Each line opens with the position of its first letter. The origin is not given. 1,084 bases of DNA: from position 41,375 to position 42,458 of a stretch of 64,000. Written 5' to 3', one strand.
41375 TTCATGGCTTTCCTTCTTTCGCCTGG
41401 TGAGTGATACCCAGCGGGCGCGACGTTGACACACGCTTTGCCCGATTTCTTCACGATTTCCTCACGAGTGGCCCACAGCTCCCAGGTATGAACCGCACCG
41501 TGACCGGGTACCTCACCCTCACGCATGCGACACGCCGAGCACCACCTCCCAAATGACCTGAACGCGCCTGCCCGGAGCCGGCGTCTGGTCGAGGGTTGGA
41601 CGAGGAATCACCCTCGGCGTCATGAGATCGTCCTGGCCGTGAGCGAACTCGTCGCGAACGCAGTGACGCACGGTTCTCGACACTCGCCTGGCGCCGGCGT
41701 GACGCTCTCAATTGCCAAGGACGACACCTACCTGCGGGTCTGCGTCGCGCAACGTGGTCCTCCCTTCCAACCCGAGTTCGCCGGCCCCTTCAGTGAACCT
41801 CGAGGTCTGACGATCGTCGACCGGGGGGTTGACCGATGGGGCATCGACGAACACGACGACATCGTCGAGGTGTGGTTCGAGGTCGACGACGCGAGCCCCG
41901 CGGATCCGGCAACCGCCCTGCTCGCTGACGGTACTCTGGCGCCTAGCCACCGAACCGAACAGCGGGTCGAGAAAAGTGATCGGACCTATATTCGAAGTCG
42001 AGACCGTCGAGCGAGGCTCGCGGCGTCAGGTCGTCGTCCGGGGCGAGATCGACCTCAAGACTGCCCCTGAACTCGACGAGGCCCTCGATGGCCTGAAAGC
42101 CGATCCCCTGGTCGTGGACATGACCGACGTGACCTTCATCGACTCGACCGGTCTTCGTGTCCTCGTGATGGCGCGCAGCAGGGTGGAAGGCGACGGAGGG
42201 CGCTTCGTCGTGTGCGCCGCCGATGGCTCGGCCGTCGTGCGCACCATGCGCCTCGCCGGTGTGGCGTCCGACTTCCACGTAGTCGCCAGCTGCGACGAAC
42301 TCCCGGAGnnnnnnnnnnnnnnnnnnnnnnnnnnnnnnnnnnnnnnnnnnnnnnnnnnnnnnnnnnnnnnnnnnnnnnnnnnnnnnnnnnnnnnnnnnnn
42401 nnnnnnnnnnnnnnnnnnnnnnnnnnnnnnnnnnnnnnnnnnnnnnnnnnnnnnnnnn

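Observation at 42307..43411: Sigma factor with a built-in RsbW-like domain that lacks the ATP-binding Asn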

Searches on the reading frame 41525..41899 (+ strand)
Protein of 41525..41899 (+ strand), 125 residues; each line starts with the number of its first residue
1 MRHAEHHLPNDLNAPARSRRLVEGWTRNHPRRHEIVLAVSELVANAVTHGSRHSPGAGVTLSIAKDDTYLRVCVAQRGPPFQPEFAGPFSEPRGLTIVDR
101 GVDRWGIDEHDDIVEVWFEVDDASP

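Call 42: search_solved_structures(query=window:41525-41899:+, max_evalue=10, show_alignments=5)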
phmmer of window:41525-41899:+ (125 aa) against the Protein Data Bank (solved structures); distinct sequences matched with E-value up to 10: 6.
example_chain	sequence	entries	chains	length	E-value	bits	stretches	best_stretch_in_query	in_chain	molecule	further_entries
1tid_A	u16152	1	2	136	0.019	18.2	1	33-79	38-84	Anti-sigma F factor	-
1th8_A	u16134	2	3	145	0.02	18.1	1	33-79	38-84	Anti-sigma F factor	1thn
1til_A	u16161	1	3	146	0.022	18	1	33-79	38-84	Anti-sigma F factor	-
1l0o_A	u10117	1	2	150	0.022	18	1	33-79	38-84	Anti-sigma F factor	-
3ke6_A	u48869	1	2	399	0.036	17.3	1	27-99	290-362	Protein Rv1364c/MT1410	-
6m36_A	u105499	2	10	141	0.32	14.2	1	32-82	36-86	Serine-protein kinase RsbW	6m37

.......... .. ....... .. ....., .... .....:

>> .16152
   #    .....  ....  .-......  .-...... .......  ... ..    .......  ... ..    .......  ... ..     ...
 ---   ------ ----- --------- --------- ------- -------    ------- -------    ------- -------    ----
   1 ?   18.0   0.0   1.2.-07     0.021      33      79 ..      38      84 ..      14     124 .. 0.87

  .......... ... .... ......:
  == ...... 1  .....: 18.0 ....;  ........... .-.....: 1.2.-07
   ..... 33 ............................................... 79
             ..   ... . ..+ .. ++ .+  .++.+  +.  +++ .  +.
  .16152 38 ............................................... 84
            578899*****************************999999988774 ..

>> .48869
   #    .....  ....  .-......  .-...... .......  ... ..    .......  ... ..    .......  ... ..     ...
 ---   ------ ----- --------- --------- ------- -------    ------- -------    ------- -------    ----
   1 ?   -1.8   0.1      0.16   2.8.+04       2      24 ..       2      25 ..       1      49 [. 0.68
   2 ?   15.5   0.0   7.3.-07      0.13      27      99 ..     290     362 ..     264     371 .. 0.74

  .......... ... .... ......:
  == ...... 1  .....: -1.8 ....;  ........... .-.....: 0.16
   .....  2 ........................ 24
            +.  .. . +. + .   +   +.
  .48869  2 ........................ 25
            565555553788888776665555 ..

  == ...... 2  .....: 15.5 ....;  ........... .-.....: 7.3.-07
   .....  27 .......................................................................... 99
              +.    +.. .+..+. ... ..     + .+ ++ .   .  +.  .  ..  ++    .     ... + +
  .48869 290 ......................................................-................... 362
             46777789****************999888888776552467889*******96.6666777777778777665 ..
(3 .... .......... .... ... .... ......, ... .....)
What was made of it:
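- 41525..42070 (+): Free-standing small RsbW-like protein (HATPase_c_2). The ORF is 181 aa. The domain covers about aa 9-131 and is followed by a 57-aa tail that overlaps the STAS gene. The N-box is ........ (Glu and Asn present) and the G1 Asp is replaced by Gln. Aligned with SpoIIAB over the N-box and G1 box (call 42).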

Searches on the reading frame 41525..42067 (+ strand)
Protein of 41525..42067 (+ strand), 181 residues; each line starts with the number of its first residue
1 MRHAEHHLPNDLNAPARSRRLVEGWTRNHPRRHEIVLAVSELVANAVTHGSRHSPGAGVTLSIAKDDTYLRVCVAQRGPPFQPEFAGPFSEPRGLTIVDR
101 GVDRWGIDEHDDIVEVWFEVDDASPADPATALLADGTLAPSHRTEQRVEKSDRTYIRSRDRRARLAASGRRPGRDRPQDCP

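Call 7: search_protein_families(library=pfam, proteins=[window:41525-42067:+], max_evalue=1)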
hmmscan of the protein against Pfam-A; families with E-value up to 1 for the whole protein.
window:41525-42067:+ (181 aa): 2 families
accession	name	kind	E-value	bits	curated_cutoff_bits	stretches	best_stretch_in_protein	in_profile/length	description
PF13581.12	HATPase_c_2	-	5.2e-12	46.3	27.4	1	28-98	25-105/127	Histidine kinase-like ATPase domain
PF02518.31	HATPase_c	-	0.00013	22.9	26.4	1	35-106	6-88/111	Histidine kinase-, DNA gyrase B-, and HSP90-like ATPase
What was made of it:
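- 41525..42070 (+): Pfam PF13581 at 5e-12 (call 7).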

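Call 8: search_protein_families(library=ncbifam, proteins=[window:41525-42067:+], max_evalue=1)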
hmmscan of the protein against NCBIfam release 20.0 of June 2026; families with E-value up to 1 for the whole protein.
window:41525-42067:+ (181 aa): 4 families
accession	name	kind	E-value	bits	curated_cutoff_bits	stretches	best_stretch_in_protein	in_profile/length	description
NF041045.1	RsbA_anti_sig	subfamily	2.1e-05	23.9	210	1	13-98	189-279/303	anti-sigma factor RsbA family regulatory protein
TIGR01925.2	spIIAB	equivalog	0.00084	19.2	135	1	34-78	37-81/137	anti-sigma F factor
NF003144.0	PRK04069.1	equivalog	0.038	13.4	145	1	35-83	43-91/161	anti-sigma B factor RsbW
NF033792.0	ActS_PrrB_HisK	equivalog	0.25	10.1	350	1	30-92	307-364/423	ActS/PrrB/RegB family redox-sensitive histidine kinase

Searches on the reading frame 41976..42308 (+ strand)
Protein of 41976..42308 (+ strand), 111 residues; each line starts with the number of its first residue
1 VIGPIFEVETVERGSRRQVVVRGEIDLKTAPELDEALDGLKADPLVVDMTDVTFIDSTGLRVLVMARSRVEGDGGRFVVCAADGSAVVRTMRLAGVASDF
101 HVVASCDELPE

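Call 7: search_protein_families(library=pfam, proteins=[window:41976-42308:+], max_evalue=1)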
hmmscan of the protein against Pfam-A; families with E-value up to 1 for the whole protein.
window:41976-42308:+ (111 aa): 2 families
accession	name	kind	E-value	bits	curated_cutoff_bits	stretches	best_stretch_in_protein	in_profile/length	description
PF13466.11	STAS_2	-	4.6e-16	59.2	29.2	1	19-96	1-79/80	STAS domain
PF01740.26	STAS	-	1.9e-14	53.7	22.6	1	9-107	3-104/106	STAS domain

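Call 8: search_protein_families(library=ncbifam, proteins=[window:41976-42308:+], max_evalue=1)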
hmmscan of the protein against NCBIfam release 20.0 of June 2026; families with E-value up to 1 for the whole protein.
window:41976-42308:+ (111 aa): 4 families
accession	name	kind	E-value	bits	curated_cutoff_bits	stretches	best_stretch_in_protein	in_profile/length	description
TIGR00377.1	ant_ant_sig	superfamily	6.2e-19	67.9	53.45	1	6-107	3-107/108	anti-sigma factor antagonist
TIGR02886.1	spore_II_AA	equivalog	5.5e-09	36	114.75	1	19-100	12-96/106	anti-sigma F factor antagonist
NF033618.0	mlaB_1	equivalog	0.003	18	90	1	17-77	10-70/94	lipid asymmetry maintenance protein MlaB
NF002134.0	PRK00971.1-4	equivalog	0.0039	16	557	1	11-92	324-405/429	glutaminase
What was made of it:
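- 41976..42311 (+): STAS anti-sigma-factor antagonist, 111 aa, with a DSTG motif. The candidate phospho-Ser57 codon is at 42144-42146. Its stop overlaps the sigma start. Pfam STAS/STAS_2 and TIGR00377 at 6e-19, above the cut-off (calls 7, 8).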
